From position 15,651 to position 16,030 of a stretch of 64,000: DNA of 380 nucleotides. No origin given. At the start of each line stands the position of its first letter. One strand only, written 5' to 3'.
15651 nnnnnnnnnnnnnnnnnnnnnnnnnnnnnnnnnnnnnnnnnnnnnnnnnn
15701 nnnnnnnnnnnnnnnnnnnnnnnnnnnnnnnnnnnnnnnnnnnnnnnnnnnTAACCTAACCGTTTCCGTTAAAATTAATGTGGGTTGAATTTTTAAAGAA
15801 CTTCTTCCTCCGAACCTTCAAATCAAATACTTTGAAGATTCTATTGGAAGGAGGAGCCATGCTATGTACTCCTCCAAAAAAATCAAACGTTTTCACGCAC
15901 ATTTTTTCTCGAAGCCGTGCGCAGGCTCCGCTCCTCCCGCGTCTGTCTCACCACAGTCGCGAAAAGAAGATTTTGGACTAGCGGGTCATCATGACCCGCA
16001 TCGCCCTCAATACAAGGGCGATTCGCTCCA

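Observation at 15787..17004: Two copies of a ~70-nt promoter-like element placed 35-36 nt upstream of adjacent, non-paralogous genes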

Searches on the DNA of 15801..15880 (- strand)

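Call 58: build_rna_model(alignment_id=A4, structure=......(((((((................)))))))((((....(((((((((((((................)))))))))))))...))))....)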
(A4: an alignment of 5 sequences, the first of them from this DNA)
Model R1 built from alignment A4 (5 sequences, 97 columns); structure: as given.
model positions 80; base pairs 24; branch points 1; effective number of sequences 2.05; information 0.708 bits per position. Calibrated on 0.2 Mb of random sequence (short: E-values are rough).
structure used (alignment columns):
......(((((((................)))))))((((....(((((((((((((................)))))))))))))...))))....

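Call 59: search_with_rna_model(model_id=R1, sources=[window, L003, L004, L005, L007, L008, L011, L012, L013, L015, L017], max_evalue=10, make_alignment=true, show_alignments=8)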
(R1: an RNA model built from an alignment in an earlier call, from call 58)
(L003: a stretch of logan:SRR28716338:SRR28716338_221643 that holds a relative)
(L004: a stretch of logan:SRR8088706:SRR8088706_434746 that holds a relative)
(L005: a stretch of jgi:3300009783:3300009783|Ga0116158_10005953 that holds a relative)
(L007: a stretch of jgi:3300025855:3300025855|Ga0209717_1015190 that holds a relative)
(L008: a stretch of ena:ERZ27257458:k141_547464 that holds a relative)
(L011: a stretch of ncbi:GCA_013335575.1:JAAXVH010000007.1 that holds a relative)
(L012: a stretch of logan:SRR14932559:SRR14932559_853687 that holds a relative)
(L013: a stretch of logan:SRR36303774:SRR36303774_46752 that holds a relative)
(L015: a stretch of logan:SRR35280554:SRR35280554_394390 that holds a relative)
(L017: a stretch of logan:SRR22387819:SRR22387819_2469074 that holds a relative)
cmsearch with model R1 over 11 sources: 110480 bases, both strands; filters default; matches with E-value up to 10: 19.
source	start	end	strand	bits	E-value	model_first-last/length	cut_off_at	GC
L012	1256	1331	+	89.2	2e-21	1-80/80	no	0.39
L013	2068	2148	+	86.5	1.1e-20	1-80/80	no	0.42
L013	1708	1794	+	84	4.8e-20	1-80/80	no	0.48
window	15801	15880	-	77.9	2.1e-18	1-80/80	no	0.4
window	16948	17033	-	75.6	8.4e-18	1-80/80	no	0.42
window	17367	17451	-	27.3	5.6e-05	1-80/80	no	0.45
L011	3834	3900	+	21.3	0.0022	1-80/80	no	0.3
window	15775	15853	+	20.8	0.003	1-80/80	no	0.33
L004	1827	1904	+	17.3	0.025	1-80/80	no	0.5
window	32001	32067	+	15.3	0.087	1-80/80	no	0.39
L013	2774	2854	+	13.8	0.21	1-80/80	no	0.49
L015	261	341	+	13.8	0.21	1-80/80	no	0.49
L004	912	992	+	12.4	0.51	1-80/80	no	0.52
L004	2109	2190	-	11.8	0.73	1-80/80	no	0.52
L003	360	419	-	11.3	0.97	1-80/80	no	0.55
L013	2105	2137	-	10.1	2.1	38-69/80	no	0.45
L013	1742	1783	-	9.1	3.7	38-69/80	no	0.4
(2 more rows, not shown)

Alignment A5: 19 matches aligned to the model, 156 columns, each read 5' to 3' on its own strand. Consensus structure (alignment columns), stored with it:
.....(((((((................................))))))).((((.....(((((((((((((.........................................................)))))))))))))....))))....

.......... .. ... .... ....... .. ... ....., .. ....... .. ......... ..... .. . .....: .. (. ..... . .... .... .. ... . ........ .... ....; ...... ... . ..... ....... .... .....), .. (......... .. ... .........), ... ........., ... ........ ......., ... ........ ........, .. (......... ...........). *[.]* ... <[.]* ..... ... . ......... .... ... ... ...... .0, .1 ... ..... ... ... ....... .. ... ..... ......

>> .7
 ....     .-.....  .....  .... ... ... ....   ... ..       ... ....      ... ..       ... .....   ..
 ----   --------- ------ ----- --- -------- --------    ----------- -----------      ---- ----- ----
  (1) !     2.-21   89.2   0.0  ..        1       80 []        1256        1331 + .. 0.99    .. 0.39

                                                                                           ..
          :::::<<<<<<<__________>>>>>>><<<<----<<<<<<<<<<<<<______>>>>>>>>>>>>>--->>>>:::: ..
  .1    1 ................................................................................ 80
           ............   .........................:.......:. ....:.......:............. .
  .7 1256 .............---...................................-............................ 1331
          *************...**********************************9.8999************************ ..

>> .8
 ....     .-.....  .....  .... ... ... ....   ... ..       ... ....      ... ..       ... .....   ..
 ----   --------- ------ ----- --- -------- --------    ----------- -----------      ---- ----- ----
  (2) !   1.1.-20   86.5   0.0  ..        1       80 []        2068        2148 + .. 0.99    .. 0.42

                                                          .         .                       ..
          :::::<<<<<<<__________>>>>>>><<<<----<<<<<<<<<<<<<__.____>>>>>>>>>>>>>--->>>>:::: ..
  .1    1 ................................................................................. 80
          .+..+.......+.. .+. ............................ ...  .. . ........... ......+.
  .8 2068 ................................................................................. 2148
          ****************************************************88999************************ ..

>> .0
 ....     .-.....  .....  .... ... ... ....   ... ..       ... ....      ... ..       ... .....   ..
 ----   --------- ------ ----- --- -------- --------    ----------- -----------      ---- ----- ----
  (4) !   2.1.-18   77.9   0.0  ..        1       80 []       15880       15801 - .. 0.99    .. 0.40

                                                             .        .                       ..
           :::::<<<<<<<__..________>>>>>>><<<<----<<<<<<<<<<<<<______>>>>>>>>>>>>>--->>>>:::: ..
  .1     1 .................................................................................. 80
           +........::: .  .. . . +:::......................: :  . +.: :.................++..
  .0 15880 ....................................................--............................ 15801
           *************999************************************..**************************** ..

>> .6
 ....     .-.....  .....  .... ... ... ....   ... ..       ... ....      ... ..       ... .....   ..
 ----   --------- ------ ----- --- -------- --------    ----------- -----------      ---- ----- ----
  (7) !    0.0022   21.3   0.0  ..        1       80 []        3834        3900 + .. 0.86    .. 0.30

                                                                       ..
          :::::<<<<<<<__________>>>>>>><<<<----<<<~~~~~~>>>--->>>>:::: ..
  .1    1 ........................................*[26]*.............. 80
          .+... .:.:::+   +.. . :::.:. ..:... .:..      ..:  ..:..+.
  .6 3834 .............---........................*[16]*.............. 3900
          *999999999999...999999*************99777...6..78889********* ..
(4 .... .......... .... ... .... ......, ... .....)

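Call 67: search_with_rna_model(model_id=R1, sources=[window, L012, L013], max_evalue=0.001, make_alignment=true)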
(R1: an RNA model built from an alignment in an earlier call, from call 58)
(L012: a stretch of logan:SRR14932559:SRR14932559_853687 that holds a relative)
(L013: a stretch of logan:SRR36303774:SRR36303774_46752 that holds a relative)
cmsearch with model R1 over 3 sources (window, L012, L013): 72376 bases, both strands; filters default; matches with E-value up to 0.001: 6.
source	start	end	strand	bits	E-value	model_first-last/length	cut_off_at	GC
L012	1256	1331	+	89.2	1.3e-21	1-80/80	no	0.39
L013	2068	2148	+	86.5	7.2e-21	1-80/80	no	0.42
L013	1708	1794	+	84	3.1e-20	1-80/80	no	0.48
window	15801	15880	-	77.9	1.3e-18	1-80/80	no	0.4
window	16948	17033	-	75.6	5.5e-18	1-80/80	no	0.42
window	17367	17451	-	27.3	3.7e-05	1-80/80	no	0.45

Alignment A8: 6 matches aligned to the model, 97 columns, each read 5' to 3' on its own strand. Consensus structure (alignment columns), stored with it:
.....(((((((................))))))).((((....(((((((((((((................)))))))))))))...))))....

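Call 82: search_with_rna_model(model_id=R1, source=L018, max_evalue=1, show_alignments=2)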
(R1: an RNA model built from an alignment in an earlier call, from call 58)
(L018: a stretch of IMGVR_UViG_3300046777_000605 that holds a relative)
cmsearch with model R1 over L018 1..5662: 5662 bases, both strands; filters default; matches with E-value up to 1: 0.
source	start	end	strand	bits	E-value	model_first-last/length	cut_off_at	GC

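Call 89: search_with_rna_model(model_id=R1, sources=[L019, L021, L023], max_evalue=1, show_alignments=3)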
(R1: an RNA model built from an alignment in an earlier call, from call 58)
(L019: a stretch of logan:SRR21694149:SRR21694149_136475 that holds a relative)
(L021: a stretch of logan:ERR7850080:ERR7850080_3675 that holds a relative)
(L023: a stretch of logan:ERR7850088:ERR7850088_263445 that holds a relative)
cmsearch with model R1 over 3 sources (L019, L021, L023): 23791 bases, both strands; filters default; matches with E-value up to 1: 6.
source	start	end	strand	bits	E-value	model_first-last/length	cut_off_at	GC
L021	3149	3233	+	77.7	4.8e-19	1-80/80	no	0.44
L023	2199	2283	+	77.7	4.8e-19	1-80/80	no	0.44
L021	1149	1230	+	33.2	3.2e-07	1-80/80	no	0.45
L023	199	280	+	33.2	3.2e-07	1-80/80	no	0.45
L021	5791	5865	+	23.7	0.00011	1-80/80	no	0.48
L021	5018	5104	+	17.7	0.0042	1-80/80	no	0.46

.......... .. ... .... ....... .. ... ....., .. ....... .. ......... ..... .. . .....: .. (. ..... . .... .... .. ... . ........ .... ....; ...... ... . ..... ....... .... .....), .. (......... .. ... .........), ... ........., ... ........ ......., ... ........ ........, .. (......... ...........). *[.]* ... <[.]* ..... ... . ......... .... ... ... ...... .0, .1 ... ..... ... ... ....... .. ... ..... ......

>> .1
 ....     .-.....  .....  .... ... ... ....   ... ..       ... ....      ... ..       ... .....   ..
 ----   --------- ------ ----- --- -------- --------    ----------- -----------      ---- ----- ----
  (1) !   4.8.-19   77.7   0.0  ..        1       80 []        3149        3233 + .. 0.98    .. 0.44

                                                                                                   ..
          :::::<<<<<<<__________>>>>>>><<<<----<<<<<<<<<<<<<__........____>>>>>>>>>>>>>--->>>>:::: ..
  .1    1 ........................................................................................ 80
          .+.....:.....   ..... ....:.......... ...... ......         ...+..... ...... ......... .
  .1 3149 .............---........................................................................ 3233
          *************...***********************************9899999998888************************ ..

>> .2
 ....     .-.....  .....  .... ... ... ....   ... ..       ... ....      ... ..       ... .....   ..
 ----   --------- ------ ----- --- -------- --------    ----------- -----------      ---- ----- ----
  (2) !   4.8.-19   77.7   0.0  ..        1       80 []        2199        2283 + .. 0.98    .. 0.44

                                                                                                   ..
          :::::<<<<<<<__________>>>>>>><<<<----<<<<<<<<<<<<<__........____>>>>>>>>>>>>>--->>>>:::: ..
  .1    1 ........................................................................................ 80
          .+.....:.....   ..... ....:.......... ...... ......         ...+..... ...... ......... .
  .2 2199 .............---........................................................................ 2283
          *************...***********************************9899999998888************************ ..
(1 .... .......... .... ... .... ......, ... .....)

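Call 90: search_with_rna_model(model_id=R1, sources=[window, L003, L004, L005, L007, L011, L012, L013, L017, L019, L021], max_evalue=0.05, make_alignment=true)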
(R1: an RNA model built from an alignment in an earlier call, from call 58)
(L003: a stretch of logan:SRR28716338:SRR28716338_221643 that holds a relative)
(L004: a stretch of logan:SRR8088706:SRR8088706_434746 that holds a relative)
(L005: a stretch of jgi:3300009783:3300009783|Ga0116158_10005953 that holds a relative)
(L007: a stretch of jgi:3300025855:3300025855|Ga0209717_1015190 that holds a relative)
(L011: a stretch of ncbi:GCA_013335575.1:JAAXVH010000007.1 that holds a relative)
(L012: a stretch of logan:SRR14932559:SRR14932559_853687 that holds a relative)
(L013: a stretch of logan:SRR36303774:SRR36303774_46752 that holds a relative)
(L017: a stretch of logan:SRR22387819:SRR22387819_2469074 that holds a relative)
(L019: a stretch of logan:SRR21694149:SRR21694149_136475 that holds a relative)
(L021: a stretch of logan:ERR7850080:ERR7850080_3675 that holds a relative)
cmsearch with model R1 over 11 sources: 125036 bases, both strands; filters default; matches with E-value up to 0.05: 13.
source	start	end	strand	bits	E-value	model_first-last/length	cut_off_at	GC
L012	1256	1331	+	89.2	2.3e-21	1-80/80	no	0.39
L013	2068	2148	+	86.5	1.2e-20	1-80/80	no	0.42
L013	1708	1794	+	84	5.4e-20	1-80/80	no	0.48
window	15801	15880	-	77.9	2.3e-18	1-80/80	no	0.4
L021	3149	3233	+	77.7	2.5e-18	1-80/80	no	0.44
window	16948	17033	-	75.6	9.5e-18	1-80/80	no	0.42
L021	1149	1230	+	33.2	1.7e-06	1-80/80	no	0.45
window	17367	17451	-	27.3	6.3e-05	1-80/80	no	0.45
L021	5791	5865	+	23.7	0.00057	1-80/80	no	0.48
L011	3834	3900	+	21.3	0.0025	1-80/80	no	0.3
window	15775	15853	+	20.8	0.0034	1-80/80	no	0.33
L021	5018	5104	+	17.7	0.022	1-80/80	no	0.46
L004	1827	1904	+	17.3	0.029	1-80/80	no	0.5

Alignment A11: 13 matches aligned to the model, 136 columns, each read 5' to 3' on its own strand. Consensus structure (alignment columns), stored with it:
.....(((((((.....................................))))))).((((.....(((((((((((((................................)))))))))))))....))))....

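Call 91: search_with_rna_model(model_id=R1, sources=[window, L012, L013, L021], max_evalue=0.001, make_alignment=true)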
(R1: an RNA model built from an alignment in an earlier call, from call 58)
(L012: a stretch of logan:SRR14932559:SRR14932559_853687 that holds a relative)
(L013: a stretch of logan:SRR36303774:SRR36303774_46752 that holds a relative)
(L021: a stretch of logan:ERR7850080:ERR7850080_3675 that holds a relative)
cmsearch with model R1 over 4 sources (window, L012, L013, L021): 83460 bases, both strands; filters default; matches with E-value up to 0.001: 9.
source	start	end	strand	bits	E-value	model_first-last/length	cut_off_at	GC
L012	1256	1331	+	89.2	1.5e-21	1-80/80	no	0.39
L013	2068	2148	+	86.5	8.3e-21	1-80/80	no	0.42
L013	1708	1794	+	84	3.6e-20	1-80/80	no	0.48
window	15801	15880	-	77.9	1.5e-18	1-80/80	no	0.4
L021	3149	3233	+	77.7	1.7e-18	1-80/80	no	0.44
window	16948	17033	-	75.6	6.3e-18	1-80/80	no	0.42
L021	1149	1230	+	33.2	1.1e-06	1-80/80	no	0.45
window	17367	17451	-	27.3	4.2e-05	1-80/80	no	0.45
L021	5791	5865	+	23.7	0.00038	1-80/80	no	0.48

Alignment A12: 9 matches aligned to the model, 101 columns, each read 5' to 3' on its own strand. Consensus structure (alignment columns), stored with it:
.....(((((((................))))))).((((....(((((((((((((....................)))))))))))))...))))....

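Call 93: build_rna_model(alignment_id=A12)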
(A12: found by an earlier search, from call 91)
Model R2 built from alignment A12 (9 sequences, 101 columns); structure: stored with the alignment.
model positions 82; base pairs 24; branch points 1; effective number of sequences 4.21; information 0.692 bits per position. Calibrated on 0.2 Mb of random sequence (short: E-values are rough).
structure used (alignment columns):
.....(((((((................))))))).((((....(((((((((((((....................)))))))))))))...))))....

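Call 94: search_with_rna_model(model_id=R2, sources=[window, L003, L004, L005, L007, L011, L012, L013, L017, L019, L021], max_evalue=0.1, make_alignment=true)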
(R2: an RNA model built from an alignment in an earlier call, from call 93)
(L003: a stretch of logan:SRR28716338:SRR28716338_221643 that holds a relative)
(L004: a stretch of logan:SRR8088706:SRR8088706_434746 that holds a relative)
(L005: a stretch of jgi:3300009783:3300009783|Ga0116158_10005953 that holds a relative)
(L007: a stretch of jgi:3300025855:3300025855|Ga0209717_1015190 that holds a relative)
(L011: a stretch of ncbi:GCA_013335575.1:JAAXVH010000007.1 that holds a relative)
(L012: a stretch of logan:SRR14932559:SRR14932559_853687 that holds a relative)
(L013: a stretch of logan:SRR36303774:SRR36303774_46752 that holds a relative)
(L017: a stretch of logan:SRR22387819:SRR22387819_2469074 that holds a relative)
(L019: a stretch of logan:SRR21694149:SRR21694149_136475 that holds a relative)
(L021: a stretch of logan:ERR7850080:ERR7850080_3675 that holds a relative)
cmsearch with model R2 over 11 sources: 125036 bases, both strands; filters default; matches with E-value up to 0.1: 21.
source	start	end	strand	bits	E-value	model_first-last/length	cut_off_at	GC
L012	1256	1331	+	79.1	2.1e-17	1-82/82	no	0.39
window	16948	17033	-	75.3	1.8e-16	1-82/82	no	0.42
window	15801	15880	-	75.2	1.9e-16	1-82/82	no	0.4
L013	1708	1794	+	75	2.2e-16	1-82/82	no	0.48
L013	2068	2148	+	74.7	2.5e-16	1-82/82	no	0.42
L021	3149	3233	+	72.5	9.1e-16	1-82/82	no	0.44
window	17367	17451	-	66.4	2.9e-14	1-82/82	no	0.45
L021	1149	1230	+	63.6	1.4e-13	1-82/82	no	0.45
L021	5791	5865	+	56.1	1.1e-11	1-82/82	no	0.48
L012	1383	1475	+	40.4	7.9e-08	1-82/82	no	0.46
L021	8446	8525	+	39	1.8e-07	1-82/82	no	0.57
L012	2369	2467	+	36.9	6.2e-07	1-82/82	no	0.48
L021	4099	4195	+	35.1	1.7e-06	1-82/82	no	0.41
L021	5018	5104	+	26.1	0.00029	1-82/82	no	0.46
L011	3834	3900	+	25.6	0.00037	1-82/82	no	0.3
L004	1826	1904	+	24.8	0.0006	1-82/82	no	0.51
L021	6485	6583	+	24.7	0.00064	1-82/82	no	0.46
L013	3762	3860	+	23.5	0.0013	1-82/82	no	0.43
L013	2768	2854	+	23.5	0.0013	1-82/82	no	0.52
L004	912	988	+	21.2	0.0047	1-82/82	no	0.52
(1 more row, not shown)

Alignment A13: 21 matches aligned to the model, 189 columns, each read 5' to 3' on its own strand. Consensus structure (alignment columns), stored with it:
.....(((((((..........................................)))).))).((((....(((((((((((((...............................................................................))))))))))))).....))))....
